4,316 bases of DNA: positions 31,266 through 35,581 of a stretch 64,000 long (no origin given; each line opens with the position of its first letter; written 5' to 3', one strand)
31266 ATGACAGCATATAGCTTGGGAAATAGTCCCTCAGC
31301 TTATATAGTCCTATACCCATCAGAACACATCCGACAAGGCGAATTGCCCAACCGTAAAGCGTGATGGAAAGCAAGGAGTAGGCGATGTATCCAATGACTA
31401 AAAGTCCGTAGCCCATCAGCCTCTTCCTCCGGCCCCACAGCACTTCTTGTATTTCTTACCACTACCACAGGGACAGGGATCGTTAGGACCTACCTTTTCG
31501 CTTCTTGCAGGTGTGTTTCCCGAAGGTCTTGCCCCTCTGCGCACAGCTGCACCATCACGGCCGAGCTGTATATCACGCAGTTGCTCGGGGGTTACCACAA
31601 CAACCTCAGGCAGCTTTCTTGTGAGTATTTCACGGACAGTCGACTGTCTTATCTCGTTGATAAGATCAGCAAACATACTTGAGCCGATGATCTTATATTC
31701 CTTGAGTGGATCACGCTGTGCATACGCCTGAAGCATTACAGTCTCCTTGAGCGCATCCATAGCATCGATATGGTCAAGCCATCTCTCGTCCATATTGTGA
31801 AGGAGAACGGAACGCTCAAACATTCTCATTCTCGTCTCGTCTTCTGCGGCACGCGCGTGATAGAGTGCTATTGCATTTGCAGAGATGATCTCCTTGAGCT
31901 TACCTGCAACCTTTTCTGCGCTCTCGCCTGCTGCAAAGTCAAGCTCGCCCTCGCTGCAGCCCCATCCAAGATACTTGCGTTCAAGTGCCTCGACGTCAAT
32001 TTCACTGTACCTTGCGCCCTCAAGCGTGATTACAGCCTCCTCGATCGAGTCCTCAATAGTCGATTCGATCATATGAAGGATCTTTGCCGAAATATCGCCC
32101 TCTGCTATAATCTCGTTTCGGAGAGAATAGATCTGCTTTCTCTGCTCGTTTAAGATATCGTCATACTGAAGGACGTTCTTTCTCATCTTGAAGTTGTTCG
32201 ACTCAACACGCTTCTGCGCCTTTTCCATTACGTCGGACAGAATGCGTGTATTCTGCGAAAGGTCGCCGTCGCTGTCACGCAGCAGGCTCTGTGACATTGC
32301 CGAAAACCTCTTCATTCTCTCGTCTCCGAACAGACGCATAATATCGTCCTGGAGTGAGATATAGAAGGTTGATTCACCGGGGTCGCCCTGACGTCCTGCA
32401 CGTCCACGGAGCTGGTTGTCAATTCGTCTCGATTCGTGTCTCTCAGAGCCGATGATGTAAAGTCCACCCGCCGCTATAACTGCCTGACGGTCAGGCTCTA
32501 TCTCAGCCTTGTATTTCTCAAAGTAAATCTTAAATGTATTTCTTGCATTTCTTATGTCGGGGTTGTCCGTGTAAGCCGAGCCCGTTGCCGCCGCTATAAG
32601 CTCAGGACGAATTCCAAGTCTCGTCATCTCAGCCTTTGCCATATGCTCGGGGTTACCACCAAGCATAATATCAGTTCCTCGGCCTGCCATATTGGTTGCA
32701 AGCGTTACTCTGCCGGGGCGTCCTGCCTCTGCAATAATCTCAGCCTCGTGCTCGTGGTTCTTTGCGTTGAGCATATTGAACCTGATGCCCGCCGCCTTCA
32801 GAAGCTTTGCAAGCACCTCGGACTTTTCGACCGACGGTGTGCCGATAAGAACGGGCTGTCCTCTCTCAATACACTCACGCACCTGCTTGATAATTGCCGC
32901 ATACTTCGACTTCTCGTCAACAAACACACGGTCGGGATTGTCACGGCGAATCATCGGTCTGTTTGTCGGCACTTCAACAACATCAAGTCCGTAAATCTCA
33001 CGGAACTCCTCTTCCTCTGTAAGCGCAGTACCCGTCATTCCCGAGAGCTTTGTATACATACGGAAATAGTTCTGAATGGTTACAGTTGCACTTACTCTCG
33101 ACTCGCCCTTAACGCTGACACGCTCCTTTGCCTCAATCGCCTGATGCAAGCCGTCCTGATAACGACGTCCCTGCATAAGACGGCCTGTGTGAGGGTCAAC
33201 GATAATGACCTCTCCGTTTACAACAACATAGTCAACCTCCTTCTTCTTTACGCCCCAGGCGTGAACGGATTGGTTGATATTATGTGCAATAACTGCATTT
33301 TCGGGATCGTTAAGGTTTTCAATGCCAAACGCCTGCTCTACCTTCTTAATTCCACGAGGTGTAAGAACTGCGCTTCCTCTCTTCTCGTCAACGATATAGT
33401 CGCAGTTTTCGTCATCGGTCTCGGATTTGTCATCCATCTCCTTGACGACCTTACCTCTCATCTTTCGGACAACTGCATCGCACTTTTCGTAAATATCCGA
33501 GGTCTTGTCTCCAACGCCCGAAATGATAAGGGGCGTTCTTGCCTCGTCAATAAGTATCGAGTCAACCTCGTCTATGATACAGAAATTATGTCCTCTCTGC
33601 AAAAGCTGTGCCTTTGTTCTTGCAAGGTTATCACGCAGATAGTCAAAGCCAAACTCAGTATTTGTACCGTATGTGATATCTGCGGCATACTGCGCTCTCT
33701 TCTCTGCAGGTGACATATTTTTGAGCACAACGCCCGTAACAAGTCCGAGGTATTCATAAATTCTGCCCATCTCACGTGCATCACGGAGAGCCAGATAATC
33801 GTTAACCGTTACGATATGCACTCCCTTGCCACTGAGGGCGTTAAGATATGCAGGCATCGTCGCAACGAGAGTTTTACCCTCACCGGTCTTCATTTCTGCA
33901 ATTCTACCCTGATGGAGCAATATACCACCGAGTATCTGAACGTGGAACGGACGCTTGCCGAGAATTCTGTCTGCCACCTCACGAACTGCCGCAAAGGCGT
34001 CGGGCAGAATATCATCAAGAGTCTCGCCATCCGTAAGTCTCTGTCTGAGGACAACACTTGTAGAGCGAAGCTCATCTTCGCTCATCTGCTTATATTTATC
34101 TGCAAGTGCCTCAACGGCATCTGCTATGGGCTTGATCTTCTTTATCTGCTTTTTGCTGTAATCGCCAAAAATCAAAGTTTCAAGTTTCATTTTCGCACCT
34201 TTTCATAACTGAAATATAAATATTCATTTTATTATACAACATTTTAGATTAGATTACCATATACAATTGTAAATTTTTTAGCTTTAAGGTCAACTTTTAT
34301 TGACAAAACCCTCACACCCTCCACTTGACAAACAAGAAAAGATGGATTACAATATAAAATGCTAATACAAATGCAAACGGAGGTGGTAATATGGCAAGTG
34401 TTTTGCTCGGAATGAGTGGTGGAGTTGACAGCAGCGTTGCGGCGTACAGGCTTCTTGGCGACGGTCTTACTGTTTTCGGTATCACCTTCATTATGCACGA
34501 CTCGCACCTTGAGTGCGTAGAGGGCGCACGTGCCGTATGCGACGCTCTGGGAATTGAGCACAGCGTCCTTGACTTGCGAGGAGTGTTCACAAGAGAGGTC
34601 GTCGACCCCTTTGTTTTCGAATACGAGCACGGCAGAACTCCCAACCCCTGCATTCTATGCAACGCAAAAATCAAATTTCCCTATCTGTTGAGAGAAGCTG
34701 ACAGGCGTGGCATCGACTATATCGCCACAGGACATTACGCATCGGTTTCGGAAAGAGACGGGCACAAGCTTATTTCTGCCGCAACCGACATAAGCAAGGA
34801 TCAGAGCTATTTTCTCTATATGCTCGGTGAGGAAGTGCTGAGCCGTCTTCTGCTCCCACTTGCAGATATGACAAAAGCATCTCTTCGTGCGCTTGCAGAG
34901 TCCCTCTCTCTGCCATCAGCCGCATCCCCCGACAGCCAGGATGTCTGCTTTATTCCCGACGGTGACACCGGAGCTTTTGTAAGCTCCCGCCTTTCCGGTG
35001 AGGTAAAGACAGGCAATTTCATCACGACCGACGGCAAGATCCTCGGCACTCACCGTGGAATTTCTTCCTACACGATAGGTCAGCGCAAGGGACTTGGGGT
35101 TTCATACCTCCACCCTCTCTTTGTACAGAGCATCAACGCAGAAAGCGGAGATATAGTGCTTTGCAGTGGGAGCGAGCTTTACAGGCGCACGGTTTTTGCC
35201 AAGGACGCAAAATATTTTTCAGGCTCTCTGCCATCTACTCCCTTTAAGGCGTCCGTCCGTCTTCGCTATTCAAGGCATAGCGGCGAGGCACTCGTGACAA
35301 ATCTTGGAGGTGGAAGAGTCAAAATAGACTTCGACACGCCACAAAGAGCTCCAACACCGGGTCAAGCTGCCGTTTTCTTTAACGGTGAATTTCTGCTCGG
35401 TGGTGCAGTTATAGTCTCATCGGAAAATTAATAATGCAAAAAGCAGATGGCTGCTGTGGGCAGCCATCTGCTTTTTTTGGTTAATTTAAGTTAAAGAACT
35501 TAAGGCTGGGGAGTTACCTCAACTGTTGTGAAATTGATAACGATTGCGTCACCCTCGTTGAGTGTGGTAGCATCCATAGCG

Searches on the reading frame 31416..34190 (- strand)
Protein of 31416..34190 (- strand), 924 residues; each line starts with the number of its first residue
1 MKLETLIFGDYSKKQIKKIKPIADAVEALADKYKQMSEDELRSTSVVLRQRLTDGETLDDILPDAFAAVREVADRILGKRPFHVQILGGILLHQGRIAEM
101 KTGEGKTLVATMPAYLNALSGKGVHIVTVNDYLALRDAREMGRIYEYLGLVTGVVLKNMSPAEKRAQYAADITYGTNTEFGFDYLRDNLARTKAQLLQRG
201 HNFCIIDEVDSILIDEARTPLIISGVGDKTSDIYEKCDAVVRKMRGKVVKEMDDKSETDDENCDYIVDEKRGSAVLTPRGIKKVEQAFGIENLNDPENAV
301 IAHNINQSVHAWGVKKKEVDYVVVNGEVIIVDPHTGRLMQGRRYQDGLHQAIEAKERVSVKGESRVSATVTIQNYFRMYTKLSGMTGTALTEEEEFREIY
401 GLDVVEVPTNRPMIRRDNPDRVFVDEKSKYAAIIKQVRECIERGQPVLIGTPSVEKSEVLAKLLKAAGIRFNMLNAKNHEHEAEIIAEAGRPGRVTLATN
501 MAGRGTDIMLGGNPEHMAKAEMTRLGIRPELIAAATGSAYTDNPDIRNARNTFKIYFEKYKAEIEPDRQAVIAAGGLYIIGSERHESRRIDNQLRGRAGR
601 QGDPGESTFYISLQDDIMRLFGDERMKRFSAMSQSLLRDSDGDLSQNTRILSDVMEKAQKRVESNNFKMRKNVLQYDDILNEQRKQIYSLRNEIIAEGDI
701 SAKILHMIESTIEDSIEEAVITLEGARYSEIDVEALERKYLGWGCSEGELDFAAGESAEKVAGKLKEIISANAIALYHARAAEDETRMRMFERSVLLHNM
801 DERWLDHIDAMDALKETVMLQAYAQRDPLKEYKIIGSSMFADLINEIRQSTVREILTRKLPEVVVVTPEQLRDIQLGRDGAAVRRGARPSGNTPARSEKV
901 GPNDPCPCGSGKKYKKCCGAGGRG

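Call 36: search_protein_families(library=pfam, proteins=[window:31416-34190:-], max_evalue=0.00001)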
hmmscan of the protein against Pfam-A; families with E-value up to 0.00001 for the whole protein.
window:31416-34190:- (924 aa): 6 families
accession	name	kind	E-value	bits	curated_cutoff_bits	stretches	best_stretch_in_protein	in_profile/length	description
PF07517.20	SecA_DEAD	-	9.4e-123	409.5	24.6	1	7-397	4-290/290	SecA DEAD-like domain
PF21090.3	P-loop_SecA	-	6.2e-85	284.4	27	1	412-629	1-196/205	SecA P-loop domain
PF07516.18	SecA_SW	-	3.9e-52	177.7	26.7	1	649-857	5-198/200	SecA Wing and Scaffold domain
PF01043.26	SecA_PP_bind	-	1.1e-33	116.5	23.5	1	230-353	2-110/110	SecA preprotein cross-linking domain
PF02810.21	SEC-C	-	5.5e-09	36.2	20.4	1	903-919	2-18/19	SEC-C motif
PF00270.35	DEAD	-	2.5e-08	34.3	26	1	94-215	15-132/167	DEAD/DEAH box helicase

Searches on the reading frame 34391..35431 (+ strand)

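Call 36: search_protein_families(library=pfam, proteins=[window:34391-35431:+], max_evalue=0.00001)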
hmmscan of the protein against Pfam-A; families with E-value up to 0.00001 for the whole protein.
window:34391-35431:+ (346 aa): 5 families
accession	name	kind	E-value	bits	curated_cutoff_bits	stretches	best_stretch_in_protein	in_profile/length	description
PF03054.22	tRNA_Me_trans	-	2.7e-57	194.2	20.6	1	3-189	2-201/202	tRNA methyl transferase HUP domain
PF20259.3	tRNA_Me_trans_M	-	1.4e-15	57.1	27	1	204-258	9-65/66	tRNA methyl transferase PRC-barrel domain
PF20258.4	tRNA_Me_trans_C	-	9.6e-14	51.9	20.6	1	266-341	2-77/77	Aminomethyltransferase beta-barrel domain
PF06508.19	QueC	-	5e-06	26.6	22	0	5-63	3-61/210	Queuosine biosynthesis protein QueC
PF02540.23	NAD_synthase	-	6.2e-06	26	21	0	3-65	20-84/242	NAD synthase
